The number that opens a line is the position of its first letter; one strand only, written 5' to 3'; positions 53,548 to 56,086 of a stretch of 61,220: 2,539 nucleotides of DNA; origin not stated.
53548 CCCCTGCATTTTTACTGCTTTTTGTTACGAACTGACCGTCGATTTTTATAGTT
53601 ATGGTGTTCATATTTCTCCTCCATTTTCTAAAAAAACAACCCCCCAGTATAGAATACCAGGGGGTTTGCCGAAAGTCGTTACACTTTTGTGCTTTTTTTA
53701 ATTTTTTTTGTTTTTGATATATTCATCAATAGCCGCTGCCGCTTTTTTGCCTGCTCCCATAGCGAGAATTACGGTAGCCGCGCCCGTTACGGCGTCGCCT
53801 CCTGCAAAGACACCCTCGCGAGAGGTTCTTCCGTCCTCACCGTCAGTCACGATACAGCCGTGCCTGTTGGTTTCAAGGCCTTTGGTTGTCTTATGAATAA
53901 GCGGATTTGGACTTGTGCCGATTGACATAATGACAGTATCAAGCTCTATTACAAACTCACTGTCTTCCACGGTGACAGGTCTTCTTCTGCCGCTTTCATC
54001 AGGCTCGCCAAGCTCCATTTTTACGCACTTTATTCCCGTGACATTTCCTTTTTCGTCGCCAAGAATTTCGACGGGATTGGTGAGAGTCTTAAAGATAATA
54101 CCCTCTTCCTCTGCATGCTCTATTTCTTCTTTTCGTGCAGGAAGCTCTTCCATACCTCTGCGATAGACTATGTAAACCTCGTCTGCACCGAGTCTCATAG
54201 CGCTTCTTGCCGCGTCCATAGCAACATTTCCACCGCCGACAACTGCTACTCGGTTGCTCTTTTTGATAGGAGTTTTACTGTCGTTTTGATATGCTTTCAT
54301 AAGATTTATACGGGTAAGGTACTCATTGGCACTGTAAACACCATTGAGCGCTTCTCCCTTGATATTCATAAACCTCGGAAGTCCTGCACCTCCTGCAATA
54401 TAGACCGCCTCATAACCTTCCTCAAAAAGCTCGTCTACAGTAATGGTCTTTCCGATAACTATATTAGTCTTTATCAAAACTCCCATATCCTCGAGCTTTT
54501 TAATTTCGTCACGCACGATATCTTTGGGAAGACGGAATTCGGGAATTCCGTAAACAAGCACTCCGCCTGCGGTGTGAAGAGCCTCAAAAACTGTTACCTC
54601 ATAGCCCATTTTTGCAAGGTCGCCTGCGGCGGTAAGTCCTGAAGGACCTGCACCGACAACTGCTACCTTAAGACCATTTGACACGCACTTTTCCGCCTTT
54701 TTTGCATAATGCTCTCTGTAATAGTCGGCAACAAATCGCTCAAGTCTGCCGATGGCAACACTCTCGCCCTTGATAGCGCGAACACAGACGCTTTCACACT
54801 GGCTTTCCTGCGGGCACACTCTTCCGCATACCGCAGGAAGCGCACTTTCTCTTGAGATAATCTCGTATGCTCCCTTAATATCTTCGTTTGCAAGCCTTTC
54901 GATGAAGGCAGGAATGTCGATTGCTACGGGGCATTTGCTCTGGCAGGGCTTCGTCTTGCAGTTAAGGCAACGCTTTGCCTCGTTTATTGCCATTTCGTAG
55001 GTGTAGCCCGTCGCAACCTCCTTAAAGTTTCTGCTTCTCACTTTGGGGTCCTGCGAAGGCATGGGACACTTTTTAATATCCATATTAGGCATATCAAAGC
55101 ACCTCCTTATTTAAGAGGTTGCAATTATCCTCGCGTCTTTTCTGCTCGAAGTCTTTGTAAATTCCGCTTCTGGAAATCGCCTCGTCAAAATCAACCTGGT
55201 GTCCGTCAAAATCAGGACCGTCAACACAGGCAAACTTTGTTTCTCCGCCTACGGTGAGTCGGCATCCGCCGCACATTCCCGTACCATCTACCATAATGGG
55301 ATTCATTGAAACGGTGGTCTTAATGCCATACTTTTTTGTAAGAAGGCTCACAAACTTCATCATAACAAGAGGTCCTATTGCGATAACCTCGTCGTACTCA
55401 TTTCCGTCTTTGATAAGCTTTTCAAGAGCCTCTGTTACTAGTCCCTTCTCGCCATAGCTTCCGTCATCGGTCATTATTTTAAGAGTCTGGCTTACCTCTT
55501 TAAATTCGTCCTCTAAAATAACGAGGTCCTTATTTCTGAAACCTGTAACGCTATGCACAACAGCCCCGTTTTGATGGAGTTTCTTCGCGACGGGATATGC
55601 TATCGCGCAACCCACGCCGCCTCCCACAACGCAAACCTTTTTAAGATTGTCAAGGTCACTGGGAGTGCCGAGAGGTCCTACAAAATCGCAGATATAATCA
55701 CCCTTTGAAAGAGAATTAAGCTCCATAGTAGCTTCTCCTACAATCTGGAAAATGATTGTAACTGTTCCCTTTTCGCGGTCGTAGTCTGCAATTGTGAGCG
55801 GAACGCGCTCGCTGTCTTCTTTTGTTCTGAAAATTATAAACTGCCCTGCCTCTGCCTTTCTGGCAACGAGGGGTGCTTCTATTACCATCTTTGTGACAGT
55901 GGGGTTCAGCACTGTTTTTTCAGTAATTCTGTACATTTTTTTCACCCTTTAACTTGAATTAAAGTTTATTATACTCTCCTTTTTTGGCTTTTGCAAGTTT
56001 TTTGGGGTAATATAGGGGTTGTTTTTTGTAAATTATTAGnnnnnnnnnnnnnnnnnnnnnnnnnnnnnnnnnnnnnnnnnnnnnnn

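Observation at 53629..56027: Self-contained nfnAB-type redox operon (promoter + 2 genes + terminator) embedded in the tail/fibre module of a prophage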

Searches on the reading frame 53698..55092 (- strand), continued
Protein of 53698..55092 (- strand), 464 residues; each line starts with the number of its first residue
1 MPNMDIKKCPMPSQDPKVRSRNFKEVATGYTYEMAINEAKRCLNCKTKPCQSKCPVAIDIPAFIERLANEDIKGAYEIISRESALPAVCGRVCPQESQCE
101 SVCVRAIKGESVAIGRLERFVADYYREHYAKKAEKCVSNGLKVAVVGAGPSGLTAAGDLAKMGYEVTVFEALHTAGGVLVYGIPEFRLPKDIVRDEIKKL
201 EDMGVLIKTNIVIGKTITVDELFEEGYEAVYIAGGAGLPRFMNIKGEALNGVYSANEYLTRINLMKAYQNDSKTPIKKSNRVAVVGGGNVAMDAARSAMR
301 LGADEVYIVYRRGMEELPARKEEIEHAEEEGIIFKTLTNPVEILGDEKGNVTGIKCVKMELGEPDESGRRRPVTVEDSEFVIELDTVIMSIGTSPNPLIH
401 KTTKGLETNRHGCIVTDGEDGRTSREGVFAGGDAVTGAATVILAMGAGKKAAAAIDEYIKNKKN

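Call 34: search_solved_structures(query=window:53698-55092:-, max_evalue=1e-40, show_alignments=2)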
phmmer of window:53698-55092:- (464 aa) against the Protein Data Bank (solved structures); distinct sequences matched with E-value up to 1e-40: 12.
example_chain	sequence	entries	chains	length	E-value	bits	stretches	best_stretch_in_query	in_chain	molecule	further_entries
4ylf_B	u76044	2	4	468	1.9e-162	544.5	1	6-461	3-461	Dihydropyrimidine dehydrogenase subunit A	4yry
5jca_L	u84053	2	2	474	5.4e-154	516.7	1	1-462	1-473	NADH-dependent Ferredoxin:NADP Oxidoreductase (NfnI) subunit alpha | NADH-dependent Ferredoxin:NADP Oxidoreductase subunit alpha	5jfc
5vj7_A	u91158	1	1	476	6.4e-147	493.4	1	1-464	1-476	Oxidoreductase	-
9n5u_A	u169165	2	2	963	1.8e-99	336.9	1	48-462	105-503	NfnA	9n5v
9bov_A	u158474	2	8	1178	2.2e-97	330.1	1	34-462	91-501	Molybdopterin oxidoreductase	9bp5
8oh5_C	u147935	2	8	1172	1.8e-86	294.1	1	44-460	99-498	Formate dehydrogenase-O, major subunit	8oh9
6s6s_G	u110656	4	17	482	2.6e-84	287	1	11-462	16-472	Glutamate synthase [NADPH] small chain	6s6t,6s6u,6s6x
2vdc_G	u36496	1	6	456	7.9e-83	282.1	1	22-462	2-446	GLUTAMATE SYNTHASE [NADPH] SMALL CHAIN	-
7m31_A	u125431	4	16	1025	1.2e-59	205.7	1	31-460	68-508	Dihydropyrimidine dehydrogenase [NADP(+)]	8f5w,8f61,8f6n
1h7x_A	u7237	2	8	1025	1.2e-59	205.7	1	31-460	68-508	DIHYDROPYRIMIDINE DEHYDROGENASE | Dihydropyrimidine dehydrogenase [NADP(+)]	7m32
1gt8_A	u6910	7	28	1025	1.2e-59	205.7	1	31-460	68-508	DIHYDROPYRIMIDINE DEHYDROGENASE | Dihydropyrimidine dehydrogenase [NADP(+)]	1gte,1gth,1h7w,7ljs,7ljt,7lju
7mfm_I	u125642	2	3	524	6.1e-48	167.1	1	4-460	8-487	Glutamate synthase (NADPH) small chain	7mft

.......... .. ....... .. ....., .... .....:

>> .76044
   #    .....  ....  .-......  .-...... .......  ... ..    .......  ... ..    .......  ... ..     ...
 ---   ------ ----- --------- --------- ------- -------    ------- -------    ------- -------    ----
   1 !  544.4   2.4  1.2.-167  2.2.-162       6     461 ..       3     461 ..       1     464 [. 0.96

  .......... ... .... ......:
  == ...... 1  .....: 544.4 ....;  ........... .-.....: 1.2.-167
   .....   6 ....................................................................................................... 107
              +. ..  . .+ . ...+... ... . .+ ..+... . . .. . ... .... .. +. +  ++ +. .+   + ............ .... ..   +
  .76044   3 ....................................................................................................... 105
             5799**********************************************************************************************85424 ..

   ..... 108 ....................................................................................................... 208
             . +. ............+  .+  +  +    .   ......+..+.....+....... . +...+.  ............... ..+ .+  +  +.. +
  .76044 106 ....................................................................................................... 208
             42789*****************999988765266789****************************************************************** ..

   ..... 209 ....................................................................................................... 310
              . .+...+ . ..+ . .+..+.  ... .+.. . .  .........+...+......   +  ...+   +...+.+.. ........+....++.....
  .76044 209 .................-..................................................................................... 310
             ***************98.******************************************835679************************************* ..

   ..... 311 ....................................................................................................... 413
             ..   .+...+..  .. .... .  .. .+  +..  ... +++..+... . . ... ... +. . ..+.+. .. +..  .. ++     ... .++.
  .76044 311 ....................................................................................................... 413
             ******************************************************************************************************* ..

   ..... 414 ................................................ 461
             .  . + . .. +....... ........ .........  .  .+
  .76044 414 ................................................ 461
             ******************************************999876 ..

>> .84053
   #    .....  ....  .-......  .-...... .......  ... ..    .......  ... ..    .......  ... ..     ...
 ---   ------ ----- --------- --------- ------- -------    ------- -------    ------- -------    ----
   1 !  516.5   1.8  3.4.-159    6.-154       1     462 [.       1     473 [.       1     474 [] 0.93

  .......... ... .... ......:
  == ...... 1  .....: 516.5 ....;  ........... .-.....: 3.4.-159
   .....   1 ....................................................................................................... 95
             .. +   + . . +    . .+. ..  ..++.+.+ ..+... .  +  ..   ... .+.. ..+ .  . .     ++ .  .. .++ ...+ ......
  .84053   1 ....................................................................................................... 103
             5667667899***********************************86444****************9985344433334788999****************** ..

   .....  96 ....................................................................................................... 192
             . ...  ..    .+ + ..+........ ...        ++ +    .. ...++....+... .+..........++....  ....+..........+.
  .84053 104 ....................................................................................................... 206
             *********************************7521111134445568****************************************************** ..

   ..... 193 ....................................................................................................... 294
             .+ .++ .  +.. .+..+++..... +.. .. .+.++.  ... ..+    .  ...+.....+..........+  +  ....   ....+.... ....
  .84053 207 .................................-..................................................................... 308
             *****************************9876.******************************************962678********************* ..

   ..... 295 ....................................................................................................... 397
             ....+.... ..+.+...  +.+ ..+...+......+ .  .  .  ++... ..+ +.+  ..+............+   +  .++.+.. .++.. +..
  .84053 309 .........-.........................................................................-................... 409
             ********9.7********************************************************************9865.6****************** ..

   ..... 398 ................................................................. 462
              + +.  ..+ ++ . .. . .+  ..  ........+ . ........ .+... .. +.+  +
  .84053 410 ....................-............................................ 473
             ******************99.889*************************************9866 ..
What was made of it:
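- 53698..55092 (-): nfnB: 464-aa GltD-like FAD / 2x[4Fe-4S] large subunit. 544 bits to T. maritima NfnB 4YLF_B with both Cys clusters aligned (call 34).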

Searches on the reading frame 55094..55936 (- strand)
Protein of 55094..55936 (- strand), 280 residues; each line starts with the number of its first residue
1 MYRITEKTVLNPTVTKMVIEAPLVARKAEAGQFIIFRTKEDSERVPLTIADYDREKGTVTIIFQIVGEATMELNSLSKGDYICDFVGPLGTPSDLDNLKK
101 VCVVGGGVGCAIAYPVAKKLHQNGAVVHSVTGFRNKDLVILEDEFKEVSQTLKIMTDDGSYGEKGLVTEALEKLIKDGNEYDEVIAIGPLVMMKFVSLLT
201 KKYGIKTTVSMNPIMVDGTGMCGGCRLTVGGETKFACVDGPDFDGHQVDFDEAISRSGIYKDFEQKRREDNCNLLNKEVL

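Call 4: search_protein_families(library=pfam, proteins=[window:55094-55936:-])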
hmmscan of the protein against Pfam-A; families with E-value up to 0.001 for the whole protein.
window:55094-55936:- (280 aa): 2 families
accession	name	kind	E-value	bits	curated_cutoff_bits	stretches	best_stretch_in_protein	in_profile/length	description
PF10418.14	DHODB_Fe-S_bind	-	7.3e-13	48.5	23.9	1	212-249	1-41/41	Iron-sulfur cluster binding domain of dihydroorotate dehydrogenase B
PF00175.26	NAD_binding_1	-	8.9e-05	23.5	22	1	104-197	2-108/109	Oxidoreductase NAD-binding domain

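Call 5: search_protein_families(library=ncbifam, proteins=[window:55094-55936:-])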
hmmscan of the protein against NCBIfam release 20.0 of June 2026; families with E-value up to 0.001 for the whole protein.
window:55094-55936:- (280 aa): 14 families
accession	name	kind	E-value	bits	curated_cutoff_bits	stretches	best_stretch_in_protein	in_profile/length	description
NF004862.0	PRK06222.1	subfamily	2.6e-123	411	220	1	1-272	1-272/281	sulfide/dihydroorotate dehydrogenase-like FAD/NAD-binding protein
NF009414.0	PRK12778.1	equivalog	9.1e-119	397.8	1103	1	1-269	1-269/752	bifunctional dihydroorotate dehydrogenase B NAD binding subunit/NADPH-dependent glutamate synthase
NF009413.0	PRK12775.1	equivalog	5.9e-92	309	1895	1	1-277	1-277/1006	putative trifunctional 2-polyprenylphenol hydroxylase/glutamate synthase subunit beta/ferritin domain-containing protein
NF009415.0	PRK12779.1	equivalog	3.6e-69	233.7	1519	1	2-268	651-938/944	putative bifunctional glutamate synthase subunit beta/2-polyprenylphenol hydroxylase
NF000796.0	PRK00054.1-1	equivalog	4e-41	140.9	224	1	3-250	7-236/254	dihydroorotate dehydrogenase electron transfer subunit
NF000797.0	PRK00054.1-2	equivalog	5.8e-40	137.2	270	1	4-246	19-263/267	dihydroorotate dehydrogenase electron transfer subunit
NF000798.0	PRK00054.1-3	equivalog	8.6e-40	136.9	219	1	4-248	10-242/244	dihydroorotate dehydrogenase electron transfer subunit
NF000799.0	PRK00054.1-4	equivalog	1.3e-36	126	314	1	4-248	9-256/258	dihydroorotate dehydrogenase electron transfer subunit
TIGR02911.1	sulfite_red_B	equivalog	9.8e-19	67.5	288.6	1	27-244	30-252/261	anaerobic sulfite reductase subunit AsrB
NF004470.0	PRK05802.1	equivalog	9.5e-16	57.7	313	1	12-232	80-308/330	sulfide/dihydroorotate dehydrogenase-like FAD/NAD-binding protein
NF006220.0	PRK08345.1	subfamily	2e-10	40.4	395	1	29-244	44-283/294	cytochrome-c3 hydrogenase subunit gamma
NF005128.0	PRK06567.1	equivalog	3.1e-08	32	1072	1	3-111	796-908/1031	putative bifunctional glutamate synthase subunit beta/2-polyprenylphenol hydroxylase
NF040835.1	sulfhyd_HydG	equivalog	4.5e-06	26.1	650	1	19-244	39-280/292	NADPH-dependent hydrogenase/sulfhydrogenase 1 subunit gamma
NF040830.1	sulfhyd_ShyC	equivalog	6e-06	25.6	600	1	30-244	41-277/288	NAD(P)-dependent hydrogenase/sulfhydrogenase 2 subunit gamma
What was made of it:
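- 55094..55936 (-): nfnA: 280-aa FNR-like FAD/[2Fe-2S] small subunit. PRK06222 at 411 bits (call 5).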

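Call 6: search_protein_families(library=phrogs, proteins=[window:55094-55936:-])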
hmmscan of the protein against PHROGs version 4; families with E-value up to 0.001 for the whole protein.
window:55094-55936:- (280 aa): 0 families

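Call 35: search_solved_structures(query=window:55094-55936:-, max_evalue=1e-20, show_alignments=2)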
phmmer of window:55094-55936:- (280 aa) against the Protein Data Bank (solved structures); distinct sequences matched with E-value up to 1e-20: 6.
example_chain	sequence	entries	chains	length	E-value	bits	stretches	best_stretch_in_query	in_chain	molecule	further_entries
5jca_S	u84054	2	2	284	6.9e-92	310.9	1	1-265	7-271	NADH-dependent Ferredoxin:NADP Oxidoreductase (NfnI) subunit beta | NADH-dependent Ferredoxin:NADP Oxidoreductase subunit beta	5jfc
4ylf_A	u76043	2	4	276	1.1e-78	267.5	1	5-265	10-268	Dihydroorotate dehydrogenase B (NAD(+)), electron transfer subunit homolog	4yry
5vj7_B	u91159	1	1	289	3.7e-53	183.8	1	1-267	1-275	Ferredoxin-NADP(+) reductase subunit alpha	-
5ksw_B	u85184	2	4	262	1.6e-25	93.2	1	11-248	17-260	Dihydroorotate dehydrogenase B (NAD(+)), electron transfer subunit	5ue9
1ep1_B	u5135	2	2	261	1.7e-25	93.1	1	13-248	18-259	DIHYDROOROTATE DEHYDROGENASE B (PYRK SUBUNIT)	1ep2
1ep3_B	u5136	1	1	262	1.8e-25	93.1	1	13-248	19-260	DIHYDROOROTATE DEHYDROGENASE B (PYRK SUBUNIT)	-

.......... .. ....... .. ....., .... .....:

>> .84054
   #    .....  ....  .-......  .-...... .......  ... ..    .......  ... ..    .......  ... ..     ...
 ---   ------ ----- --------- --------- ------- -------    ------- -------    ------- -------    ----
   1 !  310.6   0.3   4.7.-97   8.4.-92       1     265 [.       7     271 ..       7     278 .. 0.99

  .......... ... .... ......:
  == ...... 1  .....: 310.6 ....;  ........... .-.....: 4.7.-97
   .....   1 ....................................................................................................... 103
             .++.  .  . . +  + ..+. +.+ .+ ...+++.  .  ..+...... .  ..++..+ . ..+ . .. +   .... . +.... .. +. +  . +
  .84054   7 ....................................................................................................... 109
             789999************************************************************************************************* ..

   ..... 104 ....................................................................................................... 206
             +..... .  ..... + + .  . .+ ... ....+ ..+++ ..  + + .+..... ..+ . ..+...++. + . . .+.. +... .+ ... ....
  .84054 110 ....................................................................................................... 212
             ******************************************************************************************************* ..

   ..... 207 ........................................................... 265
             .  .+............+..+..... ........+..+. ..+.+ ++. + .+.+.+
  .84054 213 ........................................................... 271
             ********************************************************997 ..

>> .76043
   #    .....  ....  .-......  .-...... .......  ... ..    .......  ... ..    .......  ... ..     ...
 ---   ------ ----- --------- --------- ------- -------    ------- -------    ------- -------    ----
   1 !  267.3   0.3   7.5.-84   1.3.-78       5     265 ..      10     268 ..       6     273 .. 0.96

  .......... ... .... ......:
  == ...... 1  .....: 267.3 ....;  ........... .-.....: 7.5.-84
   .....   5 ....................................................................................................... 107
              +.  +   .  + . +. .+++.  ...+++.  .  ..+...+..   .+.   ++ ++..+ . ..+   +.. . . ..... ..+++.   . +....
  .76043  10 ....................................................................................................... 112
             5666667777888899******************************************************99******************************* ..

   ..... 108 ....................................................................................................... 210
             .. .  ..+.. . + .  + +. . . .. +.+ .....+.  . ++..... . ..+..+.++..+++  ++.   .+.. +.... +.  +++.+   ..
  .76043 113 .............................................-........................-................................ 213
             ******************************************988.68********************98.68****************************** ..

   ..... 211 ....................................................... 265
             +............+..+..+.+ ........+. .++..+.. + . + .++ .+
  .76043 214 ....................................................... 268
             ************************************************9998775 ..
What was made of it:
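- On NfnAB (electron-bifurcating NADH-dependent ferredoxin:NADP+ oxidoreductase): NfnA: 311 bits to 5JCA_S, against 93 bits to PyrK (calls 34, 35). Motifs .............FACVDGP, CLNC...C..KCP and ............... align with the T. maritima and P. furiosus residues (calls 34, 35).
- Closest known: NfnAB of Thermotoga maritima. Same: Two-subunit architecture, full-length alignment at 544 and 311 bits, and conserved Fe-S ligand motifs (calls 34, 35).
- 55094..55936 (-): 311 bits to P. furiosus NfnI small subunit 5JCA_S and 267 bits to T. maritima 4YLF_A, with the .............FACVDGP motif aligned (call 35).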
